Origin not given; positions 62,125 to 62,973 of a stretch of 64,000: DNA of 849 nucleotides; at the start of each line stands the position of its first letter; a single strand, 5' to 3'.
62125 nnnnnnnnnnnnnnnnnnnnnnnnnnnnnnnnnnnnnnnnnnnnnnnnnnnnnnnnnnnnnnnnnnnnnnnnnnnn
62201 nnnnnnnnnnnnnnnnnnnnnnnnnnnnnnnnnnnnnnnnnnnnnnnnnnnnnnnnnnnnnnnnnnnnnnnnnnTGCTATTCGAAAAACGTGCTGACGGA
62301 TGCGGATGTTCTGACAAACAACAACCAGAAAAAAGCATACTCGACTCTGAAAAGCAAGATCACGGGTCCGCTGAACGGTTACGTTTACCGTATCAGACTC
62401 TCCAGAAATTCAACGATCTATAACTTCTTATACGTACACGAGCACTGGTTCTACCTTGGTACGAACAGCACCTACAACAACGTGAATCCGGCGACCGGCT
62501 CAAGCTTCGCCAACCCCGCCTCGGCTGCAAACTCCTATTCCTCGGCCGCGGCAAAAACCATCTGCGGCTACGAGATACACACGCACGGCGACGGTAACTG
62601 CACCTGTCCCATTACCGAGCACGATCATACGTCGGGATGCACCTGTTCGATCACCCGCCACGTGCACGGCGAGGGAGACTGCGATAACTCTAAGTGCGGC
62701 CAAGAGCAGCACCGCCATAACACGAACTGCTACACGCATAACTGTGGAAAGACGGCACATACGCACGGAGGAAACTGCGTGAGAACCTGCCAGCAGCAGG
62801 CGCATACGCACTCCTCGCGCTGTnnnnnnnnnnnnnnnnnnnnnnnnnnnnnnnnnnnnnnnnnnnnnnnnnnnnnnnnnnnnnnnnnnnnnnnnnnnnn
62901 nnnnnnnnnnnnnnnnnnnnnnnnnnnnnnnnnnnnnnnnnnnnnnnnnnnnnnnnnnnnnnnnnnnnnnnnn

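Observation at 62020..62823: Two arrays of C-x(2-4)-(T)EHxH-x(3-5)-C motifs (12 HxH, 23 Cys) in the giant surface protein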

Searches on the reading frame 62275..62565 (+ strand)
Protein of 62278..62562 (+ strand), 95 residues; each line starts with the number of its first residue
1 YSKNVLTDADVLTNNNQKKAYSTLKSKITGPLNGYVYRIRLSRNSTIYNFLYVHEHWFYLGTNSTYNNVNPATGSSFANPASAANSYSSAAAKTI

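Call 6: search_protein_families(library=pfam, proteins=[window:62278-62562:+], max_evalue=1)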
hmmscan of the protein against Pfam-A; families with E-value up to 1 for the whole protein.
window:62278-62562:+ (95 aa): 1 family
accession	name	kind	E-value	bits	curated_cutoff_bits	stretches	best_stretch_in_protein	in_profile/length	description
PF22665.2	DUF6293_C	-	0.23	12.4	27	1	14-47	53-88/101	DUF6293 C-terminal winged helix domain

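Call 63: search_protein_families(library=pfam, alignment_id=A3, max_evalue=1)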
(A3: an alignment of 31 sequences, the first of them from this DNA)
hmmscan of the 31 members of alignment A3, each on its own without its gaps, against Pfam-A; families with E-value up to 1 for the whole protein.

A. member 1, seq(97 aa): 1 family
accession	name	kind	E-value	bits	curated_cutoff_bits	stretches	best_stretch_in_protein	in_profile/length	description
PF22665.2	DUF6293_C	-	0.23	12.4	27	1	15-48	53-88/101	DUF6293 C-terminal winged helix domain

B. families by the number of members that match (of 31 scanned): 10 families
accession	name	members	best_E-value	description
PF12779.12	WXXGXW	4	0.0092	WXXGXW repeat (2 copies)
PF16537.11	T2SSB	1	0.0045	Type II secretion system protein B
PF03628.18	PapG_C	1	0.0092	PapG chaperone-binding domain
PF23200.1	DUF7061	1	0.029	Domain of unknown function (DUF7061)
PF02099.23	Josephin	1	0.036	Josephin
PF18411.6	Annexin_2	1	0.075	Annexin-like domain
PF05001.18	RNA_pol_Rpb1_R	1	0.083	RNA polymerase Rpb1 C-terminal repeat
PF15498.11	Dendrin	1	0.15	Nephrin and CD2AP-binding protein, Dendrin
PF09913.15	DUF2142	1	0.17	Predicted membrane protein (DUF2142)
PF22665.2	DUF6293_C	1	0.23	DUF6293 C-terminal winged helix domain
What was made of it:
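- Tried and rejected: A Pfam scan of 31 diverse tip domains gave only scattered sub-threshold hits, such as the WXXGXW repeat in 4 of 31 with best E = 0.009 (call 63).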

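Call 64: search_solved_structures(query=A3, max_evalue=10, show_alignments=2)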
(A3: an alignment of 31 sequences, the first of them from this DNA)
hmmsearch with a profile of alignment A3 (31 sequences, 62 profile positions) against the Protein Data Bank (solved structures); distinct sequences matched with E-value up to 10: 14.
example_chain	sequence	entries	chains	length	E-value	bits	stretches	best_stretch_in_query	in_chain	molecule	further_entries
7b29_A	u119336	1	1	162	0.53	13.9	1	19-44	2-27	CirpA4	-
9vxg_A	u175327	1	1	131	0.61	13.7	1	33-51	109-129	UPF0225 protein YchJ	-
9kvl_A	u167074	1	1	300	0.91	13.2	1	22-51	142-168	Copper-containing nitrite reductase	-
9kwt_A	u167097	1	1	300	0.91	13.2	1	22-51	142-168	Copper-containing nitrite reductase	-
3wia_A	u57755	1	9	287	0.93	13.1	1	22-51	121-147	Nitrite reductase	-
9kwv_A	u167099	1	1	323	0.95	13.1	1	22-51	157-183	Copper-containing nitrite reductase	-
9kwu_A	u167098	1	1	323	0.99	13.1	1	22-51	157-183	Copper-containing nitrite reductase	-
3wkp_A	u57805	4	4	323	0.99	13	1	22-51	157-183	Nitrite reductase | Copper-containing nitrite reductase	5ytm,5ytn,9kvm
9kws_A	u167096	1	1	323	1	13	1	22-51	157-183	Copper-containing nitrite reductase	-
3wkq_A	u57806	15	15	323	1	13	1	22-51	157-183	Nitrite reductase | Copper-containing nitrite reductase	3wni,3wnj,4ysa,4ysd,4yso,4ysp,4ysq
3wi9_A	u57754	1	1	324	1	13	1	22-51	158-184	Nitrite reductase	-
3x1n_A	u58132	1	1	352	1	13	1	22-51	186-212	Nitrite reductase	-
3x1e_A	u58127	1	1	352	1.1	13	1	22-51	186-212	Nitrite reductase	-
3x1f_A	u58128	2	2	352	1.1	12.9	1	22-51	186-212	Nitrite reductase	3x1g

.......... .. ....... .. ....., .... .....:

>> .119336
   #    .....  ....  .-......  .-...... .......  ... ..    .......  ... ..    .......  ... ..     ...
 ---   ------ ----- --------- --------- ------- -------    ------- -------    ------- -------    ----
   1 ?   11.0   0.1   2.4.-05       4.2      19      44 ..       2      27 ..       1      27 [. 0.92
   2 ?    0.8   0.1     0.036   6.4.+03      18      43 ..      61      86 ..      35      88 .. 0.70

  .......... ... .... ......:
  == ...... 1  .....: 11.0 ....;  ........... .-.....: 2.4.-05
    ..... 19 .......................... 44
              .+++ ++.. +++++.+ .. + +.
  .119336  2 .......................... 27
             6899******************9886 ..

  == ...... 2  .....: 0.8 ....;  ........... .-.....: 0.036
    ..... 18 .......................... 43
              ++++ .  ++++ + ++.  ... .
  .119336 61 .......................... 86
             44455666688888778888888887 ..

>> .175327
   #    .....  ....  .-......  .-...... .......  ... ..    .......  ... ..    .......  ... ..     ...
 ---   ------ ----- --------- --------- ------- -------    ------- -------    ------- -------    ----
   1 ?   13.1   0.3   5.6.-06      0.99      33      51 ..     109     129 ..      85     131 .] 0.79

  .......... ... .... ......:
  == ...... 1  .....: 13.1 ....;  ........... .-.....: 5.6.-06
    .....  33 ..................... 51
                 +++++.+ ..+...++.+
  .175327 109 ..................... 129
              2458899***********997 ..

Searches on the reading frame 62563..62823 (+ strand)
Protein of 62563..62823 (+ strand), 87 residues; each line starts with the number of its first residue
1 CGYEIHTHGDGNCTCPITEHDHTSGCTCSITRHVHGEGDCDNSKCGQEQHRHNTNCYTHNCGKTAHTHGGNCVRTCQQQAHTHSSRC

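Call 6: search_protein_families(library=pfam, proteins=[window:62563-62823:+], max_evalue=1)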
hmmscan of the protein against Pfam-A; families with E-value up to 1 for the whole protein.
window:62563-62823:+ (87 aa): 0 families

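Call 43: search_solved_structures(query=window:62563-62823:+, max_evalue=10, show_alignments=3)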
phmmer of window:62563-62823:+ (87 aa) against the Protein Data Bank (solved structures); distinct sequences matched with E-value up to 10: 0.
